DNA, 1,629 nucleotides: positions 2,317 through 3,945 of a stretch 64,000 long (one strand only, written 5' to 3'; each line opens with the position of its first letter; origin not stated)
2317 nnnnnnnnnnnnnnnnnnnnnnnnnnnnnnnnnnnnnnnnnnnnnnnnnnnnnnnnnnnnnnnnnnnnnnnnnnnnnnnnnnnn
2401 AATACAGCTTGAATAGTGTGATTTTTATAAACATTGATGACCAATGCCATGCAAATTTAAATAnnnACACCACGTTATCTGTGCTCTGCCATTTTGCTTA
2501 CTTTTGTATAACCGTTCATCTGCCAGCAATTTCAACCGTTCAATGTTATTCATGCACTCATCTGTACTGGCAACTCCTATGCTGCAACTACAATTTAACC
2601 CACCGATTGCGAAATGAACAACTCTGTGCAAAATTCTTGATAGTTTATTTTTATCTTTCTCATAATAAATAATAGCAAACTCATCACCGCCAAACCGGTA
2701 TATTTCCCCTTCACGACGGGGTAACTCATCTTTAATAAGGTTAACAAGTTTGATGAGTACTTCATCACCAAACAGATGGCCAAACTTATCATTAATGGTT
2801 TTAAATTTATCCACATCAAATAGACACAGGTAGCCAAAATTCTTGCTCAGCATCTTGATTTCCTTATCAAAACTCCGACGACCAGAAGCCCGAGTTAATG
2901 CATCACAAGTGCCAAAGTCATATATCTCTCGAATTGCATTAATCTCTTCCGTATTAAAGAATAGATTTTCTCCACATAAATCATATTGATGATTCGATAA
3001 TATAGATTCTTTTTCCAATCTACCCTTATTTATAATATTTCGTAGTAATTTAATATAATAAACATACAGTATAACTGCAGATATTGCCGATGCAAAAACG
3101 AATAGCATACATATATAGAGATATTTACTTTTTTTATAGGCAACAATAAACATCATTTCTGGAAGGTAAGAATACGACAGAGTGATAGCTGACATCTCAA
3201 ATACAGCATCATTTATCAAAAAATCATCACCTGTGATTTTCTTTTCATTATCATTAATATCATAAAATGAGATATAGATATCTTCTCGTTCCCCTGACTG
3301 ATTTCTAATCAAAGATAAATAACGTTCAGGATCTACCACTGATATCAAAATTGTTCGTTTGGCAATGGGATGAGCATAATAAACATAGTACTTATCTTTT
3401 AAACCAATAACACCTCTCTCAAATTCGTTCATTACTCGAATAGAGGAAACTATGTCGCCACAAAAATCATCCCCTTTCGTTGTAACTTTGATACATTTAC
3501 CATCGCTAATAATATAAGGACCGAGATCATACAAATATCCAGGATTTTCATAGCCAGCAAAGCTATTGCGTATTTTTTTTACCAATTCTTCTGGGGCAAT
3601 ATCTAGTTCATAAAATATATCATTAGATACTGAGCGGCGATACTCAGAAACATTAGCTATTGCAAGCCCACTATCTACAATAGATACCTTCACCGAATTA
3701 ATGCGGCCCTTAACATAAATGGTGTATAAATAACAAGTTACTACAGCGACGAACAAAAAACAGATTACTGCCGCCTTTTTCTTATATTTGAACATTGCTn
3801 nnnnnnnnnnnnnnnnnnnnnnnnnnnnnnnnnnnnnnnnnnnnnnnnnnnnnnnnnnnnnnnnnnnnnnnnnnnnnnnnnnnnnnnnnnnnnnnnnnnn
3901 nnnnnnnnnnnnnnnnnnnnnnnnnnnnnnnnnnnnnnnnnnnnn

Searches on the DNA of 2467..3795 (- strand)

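Call 66: search_dna_similar(query=L018:15297-15328:+, collection=ecoli_genomes, mode=near, max_rows=8, max_evalue=10)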
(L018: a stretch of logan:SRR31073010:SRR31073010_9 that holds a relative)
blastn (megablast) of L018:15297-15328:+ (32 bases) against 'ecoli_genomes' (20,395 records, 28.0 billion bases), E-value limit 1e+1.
Records with a match: 6539; places in all: 18166; records where one place covers at least 80% of the query: 6539.
Genomes with a match: 4471 of 5426; with a place that covers at least 80% of the query: 4471. Places per genome that has any: lowest 1, median 2, highest 41. On chromosomes: 14983 places; on plasmids: 3183.
Best place of each record, by identity: >=99% 6539.
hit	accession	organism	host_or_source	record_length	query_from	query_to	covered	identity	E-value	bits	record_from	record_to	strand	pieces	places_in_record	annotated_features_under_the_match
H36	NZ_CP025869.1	Escherichia coli strain 503829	Homo sapiens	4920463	1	32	100%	100.0%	1e-7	60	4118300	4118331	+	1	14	cation transporter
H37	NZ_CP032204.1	Escherichia coli strain AR_0013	missing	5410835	1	32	100%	100.0%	1e-7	60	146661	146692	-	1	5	ecpE: fimbrial chaperone EcpE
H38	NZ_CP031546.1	Escherichia coli strain cq9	pig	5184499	1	32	100%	100.0%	1e-7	60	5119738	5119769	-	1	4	none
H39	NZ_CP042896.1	Escherichia coli strain CFSAN061771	missing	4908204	1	32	100%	100.0%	1e-7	60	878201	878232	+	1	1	colicin V family bacteriocin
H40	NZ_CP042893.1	Escherichia coli strain CFSAN061772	missing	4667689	1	32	100%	100.0%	1e-7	60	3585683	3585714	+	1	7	none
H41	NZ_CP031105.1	Escherichia coli strain AMSCJX02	Giant panda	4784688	1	32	100%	100.0%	1e-7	60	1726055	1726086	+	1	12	fimbrial protein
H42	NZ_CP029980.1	Escherichia coli strain 99-3165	missing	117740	1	32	100%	100.0%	1e-7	60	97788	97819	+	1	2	none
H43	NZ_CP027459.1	Escherichia coli strain 90-3040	missing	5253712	1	32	100%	100.0%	1e-7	60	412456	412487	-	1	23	none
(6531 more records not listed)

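Call 68: get_annotated_region(hit=H36, flank=1600)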
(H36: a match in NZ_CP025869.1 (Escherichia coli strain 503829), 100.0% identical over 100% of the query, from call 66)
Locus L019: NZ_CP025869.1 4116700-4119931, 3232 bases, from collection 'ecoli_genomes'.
description: Escherichia coli strain 503829 chromosome, complete genome
organism: Escherichia coli strain 503829 (NCBI taxid 562)
replicon: chromosome; assembly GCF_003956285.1
host: Homo sapiens; source: stool; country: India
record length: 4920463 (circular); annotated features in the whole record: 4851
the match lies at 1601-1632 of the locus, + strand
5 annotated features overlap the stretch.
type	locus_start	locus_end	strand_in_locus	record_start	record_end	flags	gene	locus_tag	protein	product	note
CDS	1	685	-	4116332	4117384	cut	aroG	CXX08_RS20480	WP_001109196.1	3-deoxy-7-phosphoheptulonate synthase AroG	-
CDS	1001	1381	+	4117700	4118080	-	ybgS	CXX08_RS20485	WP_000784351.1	YbgS-like family protein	-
CDS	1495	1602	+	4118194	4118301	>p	-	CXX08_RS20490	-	cation transporter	involved in zinc efflux across the cytoplasmic membrane; incomplete; partial in the middle of a contig; missing ...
CDS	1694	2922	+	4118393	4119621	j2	-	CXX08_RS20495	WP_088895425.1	IS3-like element IS2 family transposase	programmed frameshift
CDS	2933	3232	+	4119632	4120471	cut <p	zitB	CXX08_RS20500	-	CDF family zinc transporter ZitB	incomplete; partial in the middle of a contig; missing N-terminus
